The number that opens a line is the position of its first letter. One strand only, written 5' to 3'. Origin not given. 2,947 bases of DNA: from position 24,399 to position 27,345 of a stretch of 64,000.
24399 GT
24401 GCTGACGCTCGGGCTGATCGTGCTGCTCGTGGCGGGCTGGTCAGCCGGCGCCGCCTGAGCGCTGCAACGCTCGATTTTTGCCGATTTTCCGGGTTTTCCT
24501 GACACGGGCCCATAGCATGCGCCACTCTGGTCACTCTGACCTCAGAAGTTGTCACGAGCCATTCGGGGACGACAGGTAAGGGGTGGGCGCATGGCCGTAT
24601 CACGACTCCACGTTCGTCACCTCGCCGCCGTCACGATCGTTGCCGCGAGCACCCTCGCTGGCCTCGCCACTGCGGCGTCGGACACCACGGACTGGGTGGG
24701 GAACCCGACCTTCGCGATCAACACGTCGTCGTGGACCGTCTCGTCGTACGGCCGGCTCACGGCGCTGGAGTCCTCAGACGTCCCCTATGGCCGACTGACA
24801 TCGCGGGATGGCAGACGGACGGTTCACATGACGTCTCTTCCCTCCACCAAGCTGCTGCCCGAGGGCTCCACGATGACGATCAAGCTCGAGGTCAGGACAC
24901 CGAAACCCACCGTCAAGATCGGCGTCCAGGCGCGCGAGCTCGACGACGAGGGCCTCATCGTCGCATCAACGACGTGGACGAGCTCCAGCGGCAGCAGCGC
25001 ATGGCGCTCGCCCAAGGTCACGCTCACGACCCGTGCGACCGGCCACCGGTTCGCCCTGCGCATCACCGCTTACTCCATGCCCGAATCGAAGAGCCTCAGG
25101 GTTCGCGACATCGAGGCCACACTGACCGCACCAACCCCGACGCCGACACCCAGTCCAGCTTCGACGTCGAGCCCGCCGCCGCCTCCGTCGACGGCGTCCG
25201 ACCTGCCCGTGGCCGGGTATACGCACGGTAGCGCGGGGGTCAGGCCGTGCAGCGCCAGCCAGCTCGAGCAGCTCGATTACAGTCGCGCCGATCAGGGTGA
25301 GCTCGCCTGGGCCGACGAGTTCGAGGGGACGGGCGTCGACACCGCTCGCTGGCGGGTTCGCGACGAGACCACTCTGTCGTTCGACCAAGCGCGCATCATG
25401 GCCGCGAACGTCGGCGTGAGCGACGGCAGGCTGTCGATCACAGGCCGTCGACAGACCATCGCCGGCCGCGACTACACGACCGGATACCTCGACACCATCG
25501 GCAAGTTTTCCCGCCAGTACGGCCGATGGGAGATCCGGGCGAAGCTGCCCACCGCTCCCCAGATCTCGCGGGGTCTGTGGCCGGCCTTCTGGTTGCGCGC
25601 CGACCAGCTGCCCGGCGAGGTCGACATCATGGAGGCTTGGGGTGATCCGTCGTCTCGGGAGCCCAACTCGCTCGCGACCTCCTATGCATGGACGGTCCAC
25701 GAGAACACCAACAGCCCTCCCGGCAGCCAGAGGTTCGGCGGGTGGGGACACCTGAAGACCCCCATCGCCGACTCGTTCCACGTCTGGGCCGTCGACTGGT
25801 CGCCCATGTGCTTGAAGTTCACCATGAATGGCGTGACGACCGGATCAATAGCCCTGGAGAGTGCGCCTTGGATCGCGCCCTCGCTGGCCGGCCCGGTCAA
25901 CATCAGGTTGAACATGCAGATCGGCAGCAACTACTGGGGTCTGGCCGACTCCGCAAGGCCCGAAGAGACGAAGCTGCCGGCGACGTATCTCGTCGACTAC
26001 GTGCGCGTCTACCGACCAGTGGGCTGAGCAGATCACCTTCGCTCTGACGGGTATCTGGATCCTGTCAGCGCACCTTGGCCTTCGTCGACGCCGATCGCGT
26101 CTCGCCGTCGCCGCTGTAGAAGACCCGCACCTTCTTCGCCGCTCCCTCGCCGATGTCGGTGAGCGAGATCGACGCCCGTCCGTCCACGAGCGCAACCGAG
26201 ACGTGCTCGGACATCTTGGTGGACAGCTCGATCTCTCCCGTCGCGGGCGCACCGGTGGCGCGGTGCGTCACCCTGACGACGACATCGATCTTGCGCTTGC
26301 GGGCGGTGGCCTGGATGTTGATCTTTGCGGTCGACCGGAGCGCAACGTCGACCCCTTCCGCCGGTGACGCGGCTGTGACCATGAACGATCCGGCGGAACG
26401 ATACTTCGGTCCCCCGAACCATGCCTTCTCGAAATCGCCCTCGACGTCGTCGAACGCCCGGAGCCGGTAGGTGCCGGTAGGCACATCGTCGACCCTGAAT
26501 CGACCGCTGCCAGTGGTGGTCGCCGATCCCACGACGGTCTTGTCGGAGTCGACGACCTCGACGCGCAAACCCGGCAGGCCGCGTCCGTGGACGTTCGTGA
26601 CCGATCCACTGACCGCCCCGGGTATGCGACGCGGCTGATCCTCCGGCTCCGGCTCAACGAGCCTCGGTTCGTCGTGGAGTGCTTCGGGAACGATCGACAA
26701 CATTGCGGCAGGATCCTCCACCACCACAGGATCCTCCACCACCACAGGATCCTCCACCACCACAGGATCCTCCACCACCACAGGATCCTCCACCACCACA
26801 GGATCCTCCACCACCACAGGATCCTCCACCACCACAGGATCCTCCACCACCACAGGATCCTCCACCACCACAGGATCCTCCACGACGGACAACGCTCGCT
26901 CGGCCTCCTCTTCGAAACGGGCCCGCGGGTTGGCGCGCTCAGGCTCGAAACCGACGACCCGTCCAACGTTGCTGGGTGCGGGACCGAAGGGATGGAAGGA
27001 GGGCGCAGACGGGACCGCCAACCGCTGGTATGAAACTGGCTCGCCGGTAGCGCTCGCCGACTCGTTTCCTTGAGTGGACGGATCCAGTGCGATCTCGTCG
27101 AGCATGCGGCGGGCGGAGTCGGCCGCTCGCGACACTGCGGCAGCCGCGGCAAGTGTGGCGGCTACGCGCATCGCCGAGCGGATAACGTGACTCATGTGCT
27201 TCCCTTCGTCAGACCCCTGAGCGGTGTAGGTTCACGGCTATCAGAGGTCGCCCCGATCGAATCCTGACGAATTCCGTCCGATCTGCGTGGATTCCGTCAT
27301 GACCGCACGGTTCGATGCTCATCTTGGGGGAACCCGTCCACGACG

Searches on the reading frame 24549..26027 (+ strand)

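Call 20: search_protein_families(library=pfam, proteins=[window:24549-26027:+], max_evalue=0.001)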
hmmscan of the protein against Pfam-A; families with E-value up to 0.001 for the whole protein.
window:24549-26027:+ (492 aa): 2 families
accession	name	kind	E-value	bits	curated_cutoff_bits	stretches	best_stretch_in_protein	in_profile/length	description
PF00722.28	Glyco_hydro_16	-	4.3e-10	39.8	22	1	301-435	21-136/175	Glycosyl hydrolases family 16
PF03935.22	SKN1_KRE6_Sbg1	-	9.2e-07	28.1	30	1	288-349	161-221/501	Beta-glucan synthesis-associated protein SKN1/KRE6/Sbg1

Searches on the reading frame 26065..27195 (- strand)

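Call 20: search_protein_families(library=pfam, proteins=[window:26065-27195:-], max_evalue=0.001)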
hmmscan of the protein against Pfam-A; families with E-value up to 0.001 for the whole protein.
window:26065-27195:- (376 aa): 4 families
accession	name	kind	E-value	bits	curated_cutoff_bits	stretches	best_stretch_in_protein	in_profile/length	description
PF13620.12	CarboxypepD_reg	-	5.9e-10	39.8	32.3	1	195-247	2-54/82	Carboxypeptidase regulatory-like domain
PF16640.11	Big_3_5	-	5.5e-08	33.7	35.5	1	302-373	13-83/88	Bacterial Ig-like domain (group 3)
PF17936.7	Big_6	-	3.8e-05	24.3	27.6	1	194-236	9-51/83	Bacterial Ig domain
PF17802.7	SpaA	-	0.00065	20.2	23.1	0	203-246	12-57/91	Prealbumin-like fold domain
